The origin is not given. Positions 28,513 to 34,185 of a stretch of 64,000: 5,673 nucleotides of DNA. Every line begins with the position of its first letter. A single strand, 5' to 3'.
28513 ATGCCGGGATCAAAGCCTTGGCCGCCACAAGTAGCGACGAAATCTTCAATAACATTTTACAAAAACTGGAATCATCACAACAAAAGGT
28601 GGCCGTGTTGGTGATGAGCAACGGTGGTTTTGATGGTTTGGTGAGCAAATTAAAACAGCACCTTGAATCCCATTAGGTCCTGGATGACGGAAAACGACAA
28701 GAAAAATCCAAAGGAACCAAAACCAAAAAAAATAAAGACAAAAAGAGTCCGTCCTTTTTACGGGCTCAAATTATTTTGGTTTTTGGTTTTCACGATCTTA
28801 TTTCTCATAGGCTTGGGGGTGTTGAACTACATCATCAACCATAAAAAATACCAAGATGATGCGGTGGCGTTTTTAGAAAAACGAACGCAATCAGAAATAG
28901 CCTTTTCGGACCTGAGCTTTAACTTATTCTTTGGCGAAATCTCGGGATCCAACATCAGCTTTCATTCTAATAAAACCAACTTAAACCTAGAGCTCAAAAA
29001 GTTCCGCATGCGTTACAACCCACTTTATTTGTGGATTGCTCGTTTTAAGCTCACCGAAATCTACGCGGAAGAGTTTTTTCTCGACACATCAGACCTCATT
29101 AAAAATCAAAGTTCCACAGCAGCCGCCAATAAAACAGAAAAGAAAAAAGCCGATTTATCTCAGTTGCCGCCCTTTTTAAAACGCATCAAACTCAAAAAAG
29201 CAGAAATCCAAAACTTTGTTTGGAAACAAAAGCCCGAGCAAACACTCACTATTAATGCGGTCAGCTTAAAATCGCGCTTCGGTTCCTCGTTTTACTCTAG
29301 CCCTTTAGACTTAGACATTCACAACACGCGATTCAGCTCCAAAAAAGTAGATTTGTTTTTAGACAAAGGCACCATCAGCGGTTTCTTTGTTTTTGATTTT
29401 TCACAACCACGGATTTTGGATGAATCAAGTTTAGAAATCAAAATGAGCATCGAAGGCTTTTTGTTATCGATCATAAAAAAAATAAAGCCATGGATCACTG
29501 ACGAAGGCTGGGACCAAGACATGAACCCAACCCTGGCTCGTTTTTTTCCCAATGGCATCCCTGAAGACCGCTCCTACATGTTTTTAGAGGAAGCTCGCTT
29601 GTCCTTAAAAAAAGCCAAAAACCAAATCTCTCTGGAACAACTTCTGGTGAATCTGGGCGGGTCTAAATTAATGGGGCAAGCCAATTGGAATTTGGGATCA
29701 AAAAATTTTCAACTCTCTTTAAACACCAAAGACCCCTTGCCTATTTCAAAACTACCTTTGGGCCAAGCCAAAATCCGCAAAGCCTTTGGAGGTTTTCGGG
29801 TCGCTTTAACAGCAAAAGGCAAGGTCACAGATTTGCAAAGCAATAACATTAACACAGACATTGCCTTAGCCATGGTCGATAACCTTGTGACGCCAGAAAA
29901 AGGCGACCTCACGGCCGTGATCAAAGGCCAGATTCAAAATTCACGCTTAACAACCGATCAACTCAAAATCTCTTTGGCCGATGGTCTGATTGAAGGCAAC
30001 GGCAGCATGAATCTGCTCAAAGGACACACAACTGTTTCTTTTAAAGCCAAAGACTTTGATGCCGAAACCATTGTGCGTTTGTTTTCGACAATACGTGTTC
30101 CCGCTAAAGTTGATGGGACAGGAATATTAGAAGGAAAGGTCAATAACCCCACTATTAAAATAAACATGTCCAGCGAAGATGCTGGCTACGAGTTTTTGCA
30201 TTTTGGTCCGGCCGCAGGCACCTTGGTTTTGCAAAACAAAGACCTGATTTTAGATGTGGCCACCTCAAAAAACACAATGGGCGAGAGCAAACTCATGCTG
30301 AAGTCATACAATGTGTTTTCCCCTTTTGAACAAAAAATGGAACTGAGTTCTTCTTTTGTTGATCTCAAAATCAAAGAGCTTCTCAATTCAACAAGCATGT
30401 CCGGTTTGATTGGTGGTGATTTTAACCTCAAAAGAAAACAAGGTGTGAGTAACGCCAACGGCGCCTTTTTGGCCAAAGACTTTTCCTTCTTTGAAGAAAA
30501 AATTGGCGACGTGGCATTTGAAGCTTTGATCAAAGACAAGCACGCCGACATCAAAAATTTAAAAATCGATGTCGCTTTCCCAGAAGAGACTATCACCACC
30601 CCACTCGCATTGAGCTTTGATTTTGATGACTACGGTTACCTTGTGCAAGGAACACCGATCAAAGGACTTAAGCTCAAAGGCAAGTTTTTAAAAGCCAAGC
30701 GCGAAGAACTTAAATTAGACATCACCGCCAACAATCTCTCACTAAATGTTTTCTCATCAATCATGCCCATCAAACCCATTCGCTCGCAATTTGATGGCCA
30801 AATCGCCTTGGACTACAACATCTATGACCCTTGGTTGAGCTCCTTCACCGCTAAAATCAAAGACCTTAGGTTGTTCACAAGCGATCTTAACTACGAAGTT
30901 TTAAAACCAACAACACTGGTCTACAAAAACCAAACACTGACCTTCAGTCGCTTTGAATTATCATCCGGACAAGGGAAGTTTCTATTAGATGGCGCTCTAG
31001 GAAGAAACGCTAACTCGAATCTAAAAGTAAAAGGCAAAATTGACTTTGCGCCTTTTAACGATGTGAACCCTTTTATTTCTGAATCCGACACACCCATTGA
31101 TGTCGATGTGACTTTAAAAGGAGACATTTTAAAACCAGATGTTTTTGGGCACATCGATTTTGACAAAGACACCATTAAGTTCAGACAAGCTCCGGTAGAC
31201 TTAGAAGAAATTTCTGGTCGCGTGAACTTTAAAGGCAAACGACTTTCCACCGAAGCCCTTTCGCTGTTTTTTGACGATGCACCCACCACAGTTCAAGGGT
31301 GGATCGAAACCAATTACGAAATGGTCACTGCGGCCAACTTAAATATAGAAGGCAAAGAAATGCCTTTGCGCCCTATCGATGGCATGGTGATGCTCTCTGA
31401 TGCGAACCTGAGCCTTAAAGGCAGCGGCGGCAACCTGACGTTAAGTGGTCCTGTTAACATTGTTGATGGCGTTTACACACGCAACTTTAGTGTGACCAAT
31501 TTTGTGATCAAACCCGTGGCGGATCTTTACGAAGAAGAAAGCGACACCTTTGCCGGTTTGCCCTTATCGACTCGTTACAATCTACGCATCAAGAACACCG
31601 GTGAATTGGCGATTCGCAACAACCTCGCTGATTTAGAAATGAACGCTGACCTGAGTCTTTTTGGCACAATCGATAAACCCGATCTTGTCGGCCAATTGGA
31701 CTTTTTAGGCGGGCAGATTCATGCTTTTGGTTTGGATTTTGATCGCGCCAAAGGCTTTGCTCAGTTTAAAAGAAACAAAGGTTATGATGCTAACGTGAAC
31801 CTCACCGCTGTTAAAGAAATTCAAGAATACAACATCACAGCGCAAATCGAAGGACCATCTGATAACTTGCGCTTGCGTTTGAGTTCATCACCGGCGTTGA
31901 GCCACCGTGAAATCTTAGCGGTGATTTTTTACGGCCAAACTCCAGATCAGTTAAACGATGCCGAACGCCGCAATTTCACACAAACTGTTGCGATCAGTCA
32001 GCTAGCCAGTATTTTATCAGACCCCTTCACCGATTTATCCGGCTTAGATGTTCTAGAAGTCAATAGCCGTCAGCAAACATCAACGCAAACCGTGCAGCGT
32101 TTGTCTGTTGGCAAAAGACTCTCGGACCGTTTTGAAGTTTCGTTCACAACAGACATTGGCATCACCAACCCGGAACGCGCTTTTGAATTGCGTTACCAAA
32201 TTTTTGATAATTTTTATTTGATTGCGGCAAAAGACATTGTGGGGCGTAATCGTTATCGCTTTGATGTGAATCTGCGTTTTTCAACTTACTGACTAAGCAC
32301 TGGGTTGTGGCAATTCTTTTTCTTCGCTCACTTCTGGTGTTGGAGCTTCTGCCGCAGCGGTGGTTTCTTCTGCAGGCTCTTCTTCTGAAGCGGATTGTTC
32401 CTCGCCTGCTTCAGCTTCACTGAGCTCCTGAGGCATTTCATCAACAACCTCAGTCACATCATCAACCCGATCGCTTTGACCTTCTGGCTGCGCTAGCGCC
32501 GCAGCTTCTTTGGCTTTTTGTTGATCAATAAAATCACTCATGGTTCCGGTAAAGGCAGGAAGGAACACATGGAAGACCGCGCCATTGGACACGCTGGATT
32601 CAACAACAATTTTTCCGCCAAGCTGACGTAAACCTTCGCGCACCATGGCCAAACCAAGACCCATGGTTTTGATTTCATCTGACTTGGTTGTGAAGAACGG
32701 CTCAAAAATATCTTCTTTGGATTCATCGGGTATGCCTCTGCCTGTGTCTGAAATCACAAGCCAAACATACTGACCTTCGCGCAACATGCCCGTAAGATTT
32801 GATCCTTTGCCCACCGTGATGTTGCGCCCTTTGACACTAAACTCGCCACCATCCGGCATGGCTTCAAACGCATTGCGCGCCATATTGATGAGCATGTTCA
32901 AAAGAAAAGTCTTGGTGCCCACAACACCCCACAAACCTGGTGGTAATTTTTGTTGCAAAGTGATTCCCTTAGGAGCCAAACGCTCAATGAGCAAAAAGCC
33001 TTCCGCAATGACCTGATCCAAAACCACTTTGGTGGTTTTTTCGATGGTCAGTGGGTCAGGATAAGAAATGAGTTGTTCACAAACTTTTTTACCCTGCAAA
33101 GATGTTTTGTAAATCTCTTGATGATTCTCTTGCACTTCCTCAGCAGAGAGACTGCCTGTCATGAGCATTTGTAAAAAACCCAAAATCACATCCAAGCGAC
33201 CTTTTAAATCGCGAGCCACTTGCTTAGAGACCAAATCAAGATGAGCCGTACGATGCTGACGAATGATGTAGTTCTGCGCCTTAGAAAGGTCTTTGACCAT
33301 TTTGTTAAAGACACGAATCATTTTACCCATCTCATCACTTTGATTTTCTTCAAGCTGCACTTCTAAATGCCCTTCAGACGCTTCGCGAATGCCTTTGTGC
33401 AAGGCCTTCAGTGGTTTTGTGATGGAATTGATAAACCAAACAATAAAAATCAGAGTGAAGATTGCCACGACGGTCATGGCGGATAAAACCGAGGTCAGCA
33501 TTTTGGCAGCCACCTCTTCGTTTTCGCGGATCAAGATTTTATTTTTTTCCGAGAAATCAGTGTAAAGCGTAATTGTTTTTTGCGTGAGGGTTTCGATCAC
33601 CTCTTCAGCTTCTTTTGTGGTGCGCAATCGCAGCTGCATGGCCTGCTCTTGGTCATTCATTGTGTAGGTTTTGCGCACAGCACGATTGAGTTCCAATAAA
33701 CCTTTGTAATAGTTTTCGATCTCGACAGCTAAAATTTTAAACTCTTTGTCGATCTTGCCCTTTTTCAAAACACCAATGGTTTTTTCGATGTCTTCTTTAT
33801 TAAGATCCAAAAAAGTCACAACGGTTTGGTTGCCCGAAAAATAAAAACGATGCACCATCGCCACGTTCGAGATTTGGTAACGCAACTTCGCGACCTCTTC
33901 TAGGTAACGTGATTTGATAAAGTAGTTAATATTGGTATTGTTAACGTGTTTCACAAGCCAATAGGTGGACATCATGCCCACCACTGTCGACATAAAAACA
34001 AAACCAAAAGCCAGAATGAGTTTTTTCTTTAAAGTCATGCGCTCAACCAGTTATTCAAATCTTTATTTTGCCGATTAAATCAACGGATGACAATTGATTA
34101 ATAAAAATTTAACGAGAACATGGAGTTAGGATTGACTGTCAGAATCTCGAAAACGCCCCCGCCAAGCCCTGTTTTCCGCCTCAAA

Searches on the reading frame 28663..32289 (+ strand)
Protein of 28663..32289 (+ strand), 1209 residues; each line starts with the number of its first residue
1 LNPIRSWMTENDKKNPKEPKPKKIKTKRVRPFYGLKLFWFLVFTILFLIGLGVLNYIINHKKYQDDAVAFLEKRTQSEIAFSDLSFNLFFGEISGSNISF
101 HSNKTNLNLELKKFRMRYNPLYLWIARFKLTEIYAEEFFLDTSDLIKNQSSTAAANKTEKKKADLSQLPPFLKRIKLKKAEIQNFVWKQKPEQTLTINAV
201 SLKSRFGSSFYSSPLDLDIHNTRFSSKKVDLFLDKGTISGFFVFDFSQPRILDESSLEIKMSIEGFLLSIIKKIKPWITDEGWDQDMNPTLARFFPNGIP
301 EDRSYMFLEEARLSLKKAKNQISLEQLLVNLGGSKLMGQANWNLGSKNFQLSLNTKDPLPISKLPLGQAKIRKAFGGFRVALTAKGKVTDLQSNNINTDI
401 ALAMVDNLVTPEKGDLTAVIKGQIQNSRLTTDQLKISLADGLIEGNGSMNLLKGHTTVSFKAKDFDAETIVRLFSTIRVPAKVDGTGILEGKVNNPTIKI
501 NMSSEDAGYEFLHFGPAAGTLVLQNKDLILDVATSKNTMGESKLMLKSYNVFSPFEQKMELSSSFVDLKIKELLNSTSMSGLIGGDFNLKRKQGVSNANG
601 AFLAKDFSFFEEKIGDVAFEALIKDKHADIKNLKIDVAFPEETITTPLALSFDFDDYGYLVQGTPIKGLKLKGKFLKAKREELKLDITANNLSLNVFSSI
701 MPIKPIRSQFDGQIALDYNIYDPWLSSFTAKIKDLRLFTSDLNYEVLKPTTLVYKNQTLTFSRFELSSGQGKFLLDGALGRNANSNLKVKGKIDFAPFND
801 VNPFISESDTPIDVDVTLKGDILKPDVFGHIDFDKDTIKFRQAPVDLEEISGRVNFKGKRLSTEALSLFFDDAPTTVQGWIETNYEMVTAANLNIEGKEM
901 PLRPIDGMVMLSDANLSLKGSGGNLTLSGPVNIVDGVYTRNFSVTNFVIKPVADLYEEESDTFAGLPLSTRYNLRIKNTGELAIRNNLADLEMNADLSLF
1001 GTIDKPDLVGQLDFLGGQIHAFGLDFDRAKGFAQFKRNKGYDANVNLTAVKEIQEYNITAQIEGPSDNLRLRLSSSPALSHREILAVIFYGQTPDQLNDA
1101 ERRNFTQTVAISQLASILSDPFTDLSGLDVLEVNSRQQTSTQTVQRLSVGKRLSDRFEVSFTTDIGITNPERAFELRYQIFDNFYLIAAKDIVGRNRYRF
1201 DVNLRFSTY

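Call 37: search_protein_families(library=pfam, proteins=[window:28663-32289:+], max_evalue=0.001)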
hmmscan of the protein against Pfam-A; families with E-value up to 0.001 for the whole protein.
window:28663-32289:+ (1209 aa): 1 family
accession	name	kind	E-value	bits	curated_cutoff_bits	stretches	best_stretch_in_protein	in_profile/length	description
PF04357.19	TamB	-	1.6e-39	136.7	22.4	2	876-1189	14-364/381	TamB, inner membrane protein subunit of TAM complex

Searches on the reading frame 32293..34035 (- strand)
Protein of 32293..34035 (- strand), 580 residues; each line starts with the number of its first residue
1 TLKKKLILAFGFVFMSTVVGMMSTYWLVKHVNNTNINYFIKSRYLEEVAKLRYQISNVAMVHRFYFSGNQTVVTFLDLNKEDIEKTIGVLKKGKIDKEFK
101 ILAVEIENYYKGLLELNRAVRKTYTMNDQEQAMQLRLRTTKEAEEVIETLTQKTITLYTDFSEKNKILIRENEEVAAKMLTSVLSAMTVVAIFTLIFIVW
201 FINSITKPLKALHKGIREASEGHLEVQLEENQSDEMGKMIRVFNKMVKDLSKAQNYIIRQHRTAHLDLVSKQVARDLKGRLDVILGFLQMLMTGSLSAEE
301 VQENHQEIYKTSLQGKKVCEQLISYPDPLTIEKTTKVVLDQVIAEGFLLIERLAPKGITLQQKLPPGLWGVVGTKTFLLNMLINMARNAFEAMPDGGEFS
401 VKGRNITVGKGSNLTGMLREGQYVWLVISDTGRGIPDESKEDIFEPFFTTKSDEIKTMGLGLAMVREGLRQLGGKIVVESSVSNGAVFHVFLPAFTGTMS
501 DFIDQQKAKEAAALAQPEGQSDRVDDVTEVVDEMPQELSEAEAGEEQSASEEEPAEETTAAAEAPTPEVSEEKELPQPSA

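Call 16: search_protein_families(library=pfam, proteins=[window:32293-34035:-], max_evalue=0.001)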
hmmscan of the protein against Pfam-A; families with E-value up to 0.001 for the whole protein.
window:32293-34035:- (580 aa): 2 families
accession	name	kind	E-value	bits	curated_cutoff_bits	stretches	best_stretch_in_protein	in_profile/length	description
PF02518.31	HATPase_c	-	2e-18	67.3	26.4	1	375-494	3-109/111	Histidine kinase-, DNA gyrase B-, and HSP90-like ATPase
PF00672.30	HAMP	-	9.1e-11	42.4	25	1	200-250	1-51/53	HAMP domain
